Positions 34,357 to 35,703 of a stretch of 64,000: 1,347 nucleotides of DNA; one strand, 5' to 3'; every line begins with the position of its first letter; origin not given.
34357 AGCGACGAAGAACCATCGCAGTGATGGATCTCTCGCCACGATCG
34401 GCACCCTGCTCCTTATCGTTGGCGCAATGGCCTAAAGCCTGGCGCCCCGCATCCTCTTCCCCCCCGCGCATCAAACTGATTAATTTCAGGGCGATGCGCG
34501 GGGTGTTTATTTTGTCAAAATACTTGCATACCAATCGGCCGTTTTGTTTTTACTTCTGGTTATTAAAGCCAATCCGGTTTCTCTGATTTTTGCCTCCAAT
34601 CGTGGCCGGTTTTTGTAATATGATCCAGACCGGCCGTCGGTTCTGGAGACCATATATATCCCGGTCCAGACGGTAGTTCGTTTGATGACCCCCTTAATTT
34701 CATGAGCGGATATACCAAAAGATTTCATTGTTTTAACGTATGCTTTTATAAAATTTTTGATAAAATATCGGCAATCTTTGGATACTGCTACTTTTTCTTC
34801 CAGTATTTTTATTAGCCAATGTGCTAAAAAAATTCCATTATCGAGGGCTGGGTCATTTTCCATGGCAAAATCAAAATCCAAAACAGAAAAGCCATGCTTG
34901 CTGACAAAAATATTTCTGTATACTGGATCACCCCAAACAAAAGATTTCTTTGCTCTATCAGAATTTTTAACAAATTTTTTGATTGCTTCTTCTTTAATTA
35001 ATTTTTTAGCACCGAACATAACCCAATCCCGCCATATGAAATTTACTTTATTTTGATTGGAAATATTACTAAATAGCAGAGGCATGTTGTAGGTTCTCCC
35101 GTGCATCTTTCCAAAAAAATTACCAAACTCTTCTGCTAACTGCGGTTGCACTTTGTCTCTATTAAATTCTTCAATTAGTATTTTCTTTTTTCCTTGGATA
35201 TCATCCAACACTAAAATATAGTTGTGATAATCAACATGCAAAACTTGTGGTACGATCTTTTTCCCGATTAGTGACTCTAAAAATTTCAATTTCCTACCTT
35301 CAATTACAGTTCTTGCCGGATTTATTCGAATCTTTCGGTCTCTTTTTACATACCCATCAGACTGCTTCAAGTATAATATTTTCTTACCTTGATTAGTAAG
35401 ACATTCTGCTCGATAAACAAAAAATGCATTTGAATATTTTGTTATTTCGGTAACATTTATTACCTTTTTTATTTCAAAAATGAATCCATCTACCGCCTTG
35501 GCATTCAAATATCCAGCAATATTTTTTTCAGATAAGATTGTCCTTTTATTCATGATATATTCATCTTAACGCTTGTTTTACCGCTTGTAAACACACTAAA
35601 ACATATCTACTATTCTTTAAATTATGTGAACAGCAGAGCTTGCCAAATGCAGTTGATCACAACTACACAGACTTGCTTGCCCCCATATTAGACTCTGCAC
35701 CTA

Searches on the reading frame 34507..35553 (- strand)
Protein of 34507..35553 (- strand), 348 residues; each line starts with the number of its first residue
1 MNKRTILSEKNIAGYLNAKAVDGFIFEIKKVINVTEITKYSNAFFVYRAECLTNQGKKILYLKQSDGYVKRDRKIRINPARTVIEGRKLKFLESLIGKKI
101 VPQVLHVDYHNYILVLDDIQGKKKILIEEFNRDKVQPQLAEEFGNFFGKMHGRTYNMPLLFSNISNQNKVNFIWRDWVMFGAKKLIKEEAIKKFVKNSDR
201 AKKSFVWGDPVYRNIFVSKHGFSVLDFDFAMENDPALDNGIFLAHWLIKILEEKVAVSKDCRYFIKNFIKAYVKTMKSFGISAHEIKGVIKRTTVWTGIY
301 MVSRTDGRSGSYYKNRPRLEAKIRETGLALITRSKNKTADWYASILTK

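Call 4: search_protein_families(library=pfam, proteins=[window:34507-35553:-], max_evalue=0.01)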
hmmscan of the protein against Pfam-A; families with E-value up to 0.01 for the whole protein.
window:34507-35553:- (348 aa): 2 families
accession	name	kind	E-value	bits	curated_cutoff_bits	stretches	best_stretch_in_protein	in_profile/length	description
PF01636.29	APH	-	6.2e-07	29.9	23.2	1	100-246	52-213/239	Phosphotransferase enzyme family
PF01633.27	Choline_kinase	-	0.00031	20.6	29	1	188-297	147-264/300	Choline/ethanolamine kinase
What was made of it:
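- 34507..35553 (-): APH-fold kinase (348 aa), closest solved relative is methylthioribose kinase; first gene of the conserved module. PF01636 (call 4).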

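Call 5: search_protein_families(library=ncbifam, proteins=[window:34507-35553:-], max_evalue=0.01)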
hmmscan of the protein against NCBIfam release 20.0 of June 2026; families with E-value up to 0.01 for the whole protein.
window:34507-35553:- (348 aa): 9 families
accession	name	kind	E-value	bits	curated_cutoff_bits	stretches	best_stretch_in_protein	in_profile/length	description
TIGR01767.2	MTRK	equivalog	1.5e-11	44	275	1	6-150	3-145/401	S-methyl-5-thioribose kinase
TIGR03724.2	arch_bud32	equivalog_domain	1.5e-08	34.3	125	1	63-153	21-104/193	KEOPS complex kinase/ATPase Bud32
NF011461.0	PRK14879.1-2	equivalog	2e-08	34.3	372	1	46-192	16-158/225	Kae1-associated kinase Bud32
NF011460.0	PRK14879.1-1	equivalog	1.6e-07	30.7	199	1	67-153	43-128/232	Kae1-associated kinase Bud32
NF011463.0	PRK14879.1-4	equivalog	3e-06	26.8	188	1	45-152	30-132/237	Kae1-associated kinase Bud32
NF038156.1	lant_syn_V_LxmK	equivalog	1.5e-05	24.2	315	0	189-250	177-238/347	class V lanthionine synthetase subunit LxmK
NF007174.0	PRK09605.1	equivalog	0.0001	20.9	447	0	201-292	444-531/535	bifunctional N(6)-L-threonylcarbamoyladenine synthase/serine/threonine protein kinase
NF011464.0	PRK14879.1-7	equivalog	0.0055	16.5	246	0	63-153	34-122/221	Kae1-associated kinase Bud32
TIGR02721.1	ycfN_thiK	equivalog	0.0056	15.8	299.45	0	52-239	8-182/256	thiamine kinase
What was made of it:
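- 34507..35553 (-): TIGR01767 MTRK 44 bits, cut-off 275 (call 5).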

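Call 29: search_solved_structures(query=window:34507-35553:-, max_evalue=0.01)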
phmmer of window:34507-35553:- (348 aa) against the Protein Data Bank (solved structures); distinct sequences matched with E-value up to 0.01: 0.

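Call 61: search_protein_families(library=padloc, proteins=[window:34507-35553:-], max_evalue=0.01)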
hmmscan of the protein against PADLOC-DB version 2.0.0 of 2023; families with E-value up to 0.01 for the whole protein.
window:34507-35553:- (348 aa): 0 families

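Call 69: find_homologous_proteins(query=window:34507-35553:-, max_evalue=0.001)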
Query window:34507-35553:- (348 aa): 20 proteins with E <= 0.001 among 3444 candidates.
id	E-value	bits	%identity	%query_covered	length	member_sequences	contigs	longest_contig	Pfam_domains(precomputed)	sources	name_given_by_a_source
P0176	1.4e-229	779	100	100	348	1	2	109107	PF01636.30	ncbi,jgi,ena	ncbi:MAG: phosphotransferase [Patescibacteria group bacterium]|jgi:tRNA A-37 threonylcarbamoyl trans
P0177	7.2e-159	546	70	95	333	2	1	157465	PF01636.30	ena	-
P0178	1.9e-142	493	62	100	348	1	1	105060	PF01636.30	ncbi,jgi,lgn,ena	ncbi:MAG: phosphotransferase [Patescibacteria group bacterium]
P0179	7.0e-140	484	60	100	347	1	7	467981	PF01636.30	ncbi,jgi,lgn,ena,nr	ncbi:MAG: phosphotransferase [Candidatus Marinimicrobia bacterium]|jgi:5-methylthioribose kinase|nr:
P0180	9.0e-136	471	59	100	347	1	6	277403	PF01636.30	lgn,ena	-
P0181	1.0e-132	461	57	100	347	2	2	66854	-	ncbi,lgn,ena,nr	ncbi:hypothetical protein KKB10_05335 [Patescibacteria group bacterium]|nr:hypothetical protein [Pat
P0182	2.0e-108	381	50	98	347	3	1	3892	PF01636.30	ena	-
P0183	3.6e-72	261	42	99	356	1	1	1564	PF01636.30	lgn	-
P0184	6.0e-70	254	41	93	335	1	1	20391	-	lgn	-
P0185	7.8e-70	254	40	97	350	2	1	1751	PF01636.30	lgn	-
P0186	1.3e-68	250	40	93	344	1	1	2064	-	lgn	-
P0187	2.1e-67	246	38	93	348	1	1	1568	-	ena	-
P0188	3.9e-67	245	36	93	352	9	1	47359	PF01636.30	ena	-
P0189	4.4e-66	241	37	97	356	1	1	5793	-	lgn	-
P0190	3.4e-58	216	37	97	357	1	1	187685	-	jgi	jgi:hypothetical protein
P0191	2.7e-55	206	36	90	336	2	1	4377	PF01636.30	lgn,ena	-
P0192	1.4e-50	190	34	95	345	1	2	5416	PF01633.27,PF01636.30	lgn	-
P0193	3.2e-47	179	31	92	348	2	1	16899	PF01636.30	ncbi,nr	ncbi:MAG: phosphotransferase [Candidatus Kerfeldbacteria bacterium]|nr:phosphotransferase [Candidatu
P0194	8.3e-45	171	32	96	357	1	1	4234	PF01636.30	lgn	-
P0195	4.2e-42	163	34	82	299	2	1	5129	PF01636.30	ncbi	ncbi:MAG: phosphotransferase [Patescibacteria group bacterium]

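Call 70: find_encoding_contigs(protein=P0179, flank=8000, max_places=2)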
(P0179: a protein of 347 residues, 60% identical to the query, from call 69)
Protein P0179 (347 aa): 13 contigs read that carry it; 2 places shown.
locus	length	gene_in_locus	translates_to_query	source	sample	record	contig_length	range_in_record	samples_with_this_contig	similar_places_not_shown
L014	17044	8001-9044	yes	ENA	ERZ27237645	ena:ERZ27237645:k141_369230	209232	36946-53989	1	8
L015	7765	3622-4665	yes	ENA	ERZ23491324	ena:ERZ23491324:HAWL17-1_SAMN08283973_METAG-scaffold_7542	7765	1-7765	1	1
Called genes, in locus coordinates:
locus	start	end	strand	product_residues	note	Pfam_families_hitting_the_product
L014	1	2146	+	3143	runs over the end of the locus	PF07691:PA14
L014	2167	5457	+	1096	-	-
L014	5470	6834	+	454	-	-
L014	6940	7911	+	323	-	-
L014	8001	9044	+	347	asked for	PF01636:APH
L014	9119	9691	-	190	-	-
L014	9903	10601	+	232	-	-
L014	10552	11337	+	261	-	PF00156:Pribosyltran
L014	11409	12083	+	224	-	PF00156:Pribosyltran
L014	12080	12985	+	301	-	PF13793:Pribosyltran_N, PF00156:Pribosyltran, PF14572:Pribosyl_synth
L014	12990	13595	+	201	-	PF03641:Lysine_decarbox (weak)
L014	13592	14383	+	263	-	PF01256:Carb_kinase, PF08543:Phos_pyr_kin (weak)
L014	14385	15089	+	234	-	PF00156:Pribosyltran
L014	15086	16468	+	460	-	PF17767:NAPRTase_N, PF17956:NAPRTase_C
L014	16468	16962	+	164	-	PF07963:N_methyl (weak)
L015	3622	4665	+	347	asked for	PF01636:APH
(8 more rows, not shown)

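Call 71: find_encoding_contigs(protein=P0190, flank=8000, max_places=2)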
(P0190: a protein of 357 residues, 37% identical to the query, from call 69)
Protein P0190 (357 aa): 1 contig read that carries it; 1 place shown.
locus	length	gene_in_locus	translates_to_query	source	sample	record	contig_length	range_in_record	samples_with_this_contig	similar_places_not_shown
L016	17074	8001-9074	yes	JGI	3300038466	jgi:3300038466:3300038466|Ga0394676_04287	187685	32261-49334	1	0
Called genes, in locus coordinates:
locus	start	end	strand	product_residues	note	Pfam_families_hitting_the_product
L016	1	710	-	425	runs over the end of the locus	-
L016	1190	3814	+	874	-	PF00690:Cation_ATPase_N, PF00122:E1-E2_ATPase, PF00702:Hydrolase, PF13246:Cation_ATPase, PF12710:HAD (weak), PF08282:Hydrolase_3 (weak), PF00689:Cation_ATPase_C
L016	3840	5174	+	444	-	PF08245:Mur_ligase_M, PF02875:Mur_ligase_C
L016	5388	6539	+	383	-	PF13091:PLDc_2, PF00614:PLDc (weak), PF13091:PLDc_2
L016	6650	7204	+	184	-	PF01909:NTP_transf_2, PF18765:Polbeta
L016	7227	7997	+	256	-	PF18306:LDcluster4, PF03641:Lysine_decarbox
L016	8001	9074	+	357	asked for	-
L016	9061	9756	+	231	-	PF00156:Pribosyltran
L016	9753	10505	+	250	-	PF00156:Pribosyltran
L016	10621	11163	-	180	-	-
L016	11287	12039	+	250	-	PF13518:HTH_28 (weak), PF13565:HTH_32, PF00665:rve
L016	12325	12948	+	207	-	PF01300:Sua5_yciO_yrdC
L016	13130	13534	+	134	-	PF04480:DUF559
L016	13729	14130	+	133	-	PF04977:DivIC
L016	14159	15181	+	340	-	PF13623:SurA_N_2 (weak), PF13624:SurA_N_3, PF13145:Rotamase_2, PF13616:Rotamase_3, PF00639:Rotamase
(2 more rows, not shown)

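Call 72: find_encoding_contigs(protein=P0188, flank=8000, max_places=2)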
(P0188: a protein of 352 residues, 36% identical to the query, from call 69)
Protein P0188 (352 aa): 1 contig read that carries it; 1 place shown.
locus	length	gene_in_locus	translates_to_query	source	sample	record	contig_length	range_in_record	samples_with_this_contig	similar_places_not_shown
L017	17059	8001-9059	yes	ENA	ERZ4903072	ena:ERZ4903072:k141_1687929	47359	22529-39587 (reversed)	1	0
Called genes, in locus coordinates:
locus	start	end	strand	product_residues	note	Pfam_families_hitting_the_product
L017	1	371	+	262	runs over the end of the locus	PF00557:Peptidase_M24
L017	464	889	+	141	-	PF03652:RuvX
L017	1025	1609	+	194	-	PF11967:RecO_N, PF02565:RecO_C (weak)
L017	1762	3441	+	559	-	PF02729:OTCace_N, PF00185:OTCace, PF02748:PyrI_C (weak)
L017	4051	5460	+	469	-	PF01336:tRNA_anti-codon, PF00152:tRNA-synt_2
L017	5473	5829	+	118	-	-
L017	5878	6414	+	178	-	PF04073:tRNA_edit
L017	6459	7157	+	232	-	PF02616:SMC_ScpA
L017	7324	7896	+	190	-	-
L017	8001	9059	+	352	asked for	PF01636:APH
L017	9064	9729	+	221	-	-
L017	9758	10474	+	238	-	-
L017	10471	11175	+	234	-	-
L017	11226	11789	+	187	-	PF04079:SMC_ScpB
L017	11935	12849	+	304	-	PF00768:Peptidase_S11, PF02113:Peptidase_S13 (faint), PF13354:Beta-lactamase2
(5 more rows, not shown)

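Call 74: search_protein_families(library=ncbifam, proteins=[L014:12080-12985:+, L014:12990-13595:+], max_evalue=1e-10)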
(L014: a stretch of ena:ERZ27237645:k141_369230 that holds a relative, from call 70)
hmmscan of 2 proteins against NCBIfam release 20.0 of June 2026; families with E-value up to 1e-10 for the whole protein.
L014:12080-12985:+ (301 aa): 11 families
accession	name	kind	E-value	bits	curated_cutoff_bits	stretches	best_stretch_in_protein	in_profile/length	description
TIGR01251.1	ribP_PPkin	subfamily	1.4e-83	280.4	113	1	5-300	3-295/309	ribose-phosphate diphosphokinase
NF002320.0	PRK01259.1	subfamily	2.9e-80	270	297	1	4-300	8-301/316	ribose-phosphate diphosphokinase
NF002618.0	PRK02269.1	equivalog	1.8e-74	251.2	460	1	5-299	8-302/321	ribose-phosphate diphosphokinase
NF002758.0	PRK02812.1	equivalog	3.2e-70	236.9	518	1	5-299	24-315/330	ribose-phosphate pyrophosphokinase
NF002844.0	PRK03092.1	equivalog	6.5e-69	232.6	438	1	4-300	13-309/326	ribose-phosphate diphosphokinase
NF002095.0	PRK00934.1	equivalog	4.9e-68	229.4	296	1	4-298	2-282/287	ribose-phosphate diphosphokinase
NF003428.0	PRK04923.1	equivalog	9.6e-59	199.1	536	1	4-300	8-304/319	ribose-phosphate diphosphokinase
NF002686.0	PRK02458.1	equivalog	1.8e-57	195.3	506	1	5-300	12-303/323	ribose-phosphate diphosphokinase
NF001815.0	PRK00553.1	equivalog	3.7e-52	177.5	484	1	2-298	9-306/332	ribose-phosphate pyrophosphokinase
NF005537.0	PRK07199.1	subfamily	3.2e-44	151.2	322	1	4-281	4-278/301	ribose-phosphate diphosphokinase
NF005299.0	PRK06827.1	subfamily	4.2e-30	104.7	327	1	32-264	61-314/383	phosphoribosylpyrophosphate synthetase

L014:12990-13595:+ (201 aa): 0 families
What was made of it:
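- L014 adds a PRPP synthetase (TIGR01251 280 bits, cut-off 113), a further LOG and a nicotinate PRTase in the same gene row (calls 70, 74).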

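Call 83: search_solved_structures(query=A8, max_evalue=1, show_alignments=1)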
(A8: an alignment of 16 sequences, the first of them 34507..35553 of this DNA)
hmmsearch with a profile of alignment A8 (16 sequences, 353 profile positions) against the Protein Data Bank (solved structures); distinct sequences matched with E-value up to 1: 17.
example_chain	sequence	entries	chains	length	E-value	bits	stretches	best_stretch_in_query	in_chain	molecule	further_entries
2olc_A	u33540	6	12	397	6.1e-12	48.3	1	35-284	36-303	Methylthioribose kinase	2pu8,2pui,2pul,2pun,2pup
8zic_A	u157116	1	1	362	1.4e-09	40.5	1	45-302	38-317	4-hydroxytryptamine kinase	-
9eto_A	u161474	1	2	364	1.4e-09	40.5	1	45-302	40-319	4-hydroxytryptamine kinase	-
2pyw_A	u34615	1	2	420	2.6e-05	26.5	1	6-120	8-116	Uncharacterized protein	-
6sui_A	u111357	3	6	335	0.0036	19.4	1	142-280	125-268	Phosphotransferase enzyme family protein | Phosphotransferase enzyme family protein, amicoumacin kinase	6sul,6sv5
7s3l_A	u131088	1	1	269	0.0056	18.8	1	198-253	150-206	Aminoglycoside phosphotransferase family protein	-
9x4g_B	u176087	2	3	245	0.0098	18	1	76-156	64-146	non-specific serine/threonine protein kinase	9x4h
6sum_A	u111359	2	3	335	0.012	17.7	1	142-281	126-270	AMICOUMACIN KINASE | APH domain-containing protein, amicoumacin kinase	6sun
5e8u_A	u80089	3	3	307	0.37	12.8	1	205-244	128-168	TGF-beta receptor type-1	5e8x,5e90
1yea_A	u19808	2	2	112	0.42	12.7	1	131-180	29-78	CYTOCHROME C | Cytochrome c iso-2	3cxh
1yeb_A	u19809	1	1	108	0.45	12.6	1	131-179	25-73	CYTOCHROME C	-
3dxq_A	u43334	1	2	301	0.5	12.4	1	103-245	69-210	choline/ethanolamine kinase family protein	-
4nfg_B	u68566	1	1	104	0.65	12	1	131-181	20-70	Cytochrome c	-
1jhb_A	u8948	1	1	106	0.66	12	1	49-109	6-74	GLUTAREDOXIN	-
3jbt_B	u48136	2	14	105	0.67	12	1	121-181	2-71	Cytochrome c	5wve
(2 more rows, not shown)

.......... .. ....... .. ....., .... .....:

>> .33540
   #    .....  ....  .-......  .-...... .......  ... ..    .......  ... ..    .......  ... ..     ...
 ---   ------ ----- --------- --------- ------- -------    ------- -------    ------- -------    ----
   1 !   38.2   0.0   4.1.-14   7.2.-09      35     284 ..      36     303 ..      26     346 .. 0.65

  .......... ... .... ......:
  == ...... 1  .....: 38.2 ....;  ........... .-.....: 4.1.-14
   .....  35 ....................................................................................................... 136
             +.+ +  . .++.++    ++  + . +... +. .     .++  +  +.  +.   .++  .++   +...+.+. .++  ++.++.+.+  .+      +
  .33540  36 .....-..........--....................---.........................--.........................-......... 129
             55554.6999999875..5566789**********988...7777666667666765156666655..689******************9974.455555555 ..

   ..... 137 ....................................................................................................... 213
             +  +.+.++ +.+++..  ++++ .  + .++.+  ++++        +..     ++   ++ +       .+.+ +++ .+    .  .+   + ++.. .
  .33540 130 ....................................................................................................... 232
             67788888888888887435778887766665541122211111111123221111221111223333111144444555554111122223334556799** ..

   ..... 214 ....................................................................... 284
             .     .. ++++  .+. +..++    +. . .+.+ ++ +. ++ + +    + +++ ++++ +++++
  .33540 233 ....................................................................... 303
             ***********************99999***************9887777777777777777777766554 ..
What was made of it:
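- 34507..35553 (-): Family profile against PDB: MTR kinase 2olc E=6e-12 (call 83).
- On 5-methylthioribose kinase (TIGR01767), for the kinase: MTR kinase is nevertheless the closest solved relative of the family profile, E=6e-12 (call 83).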
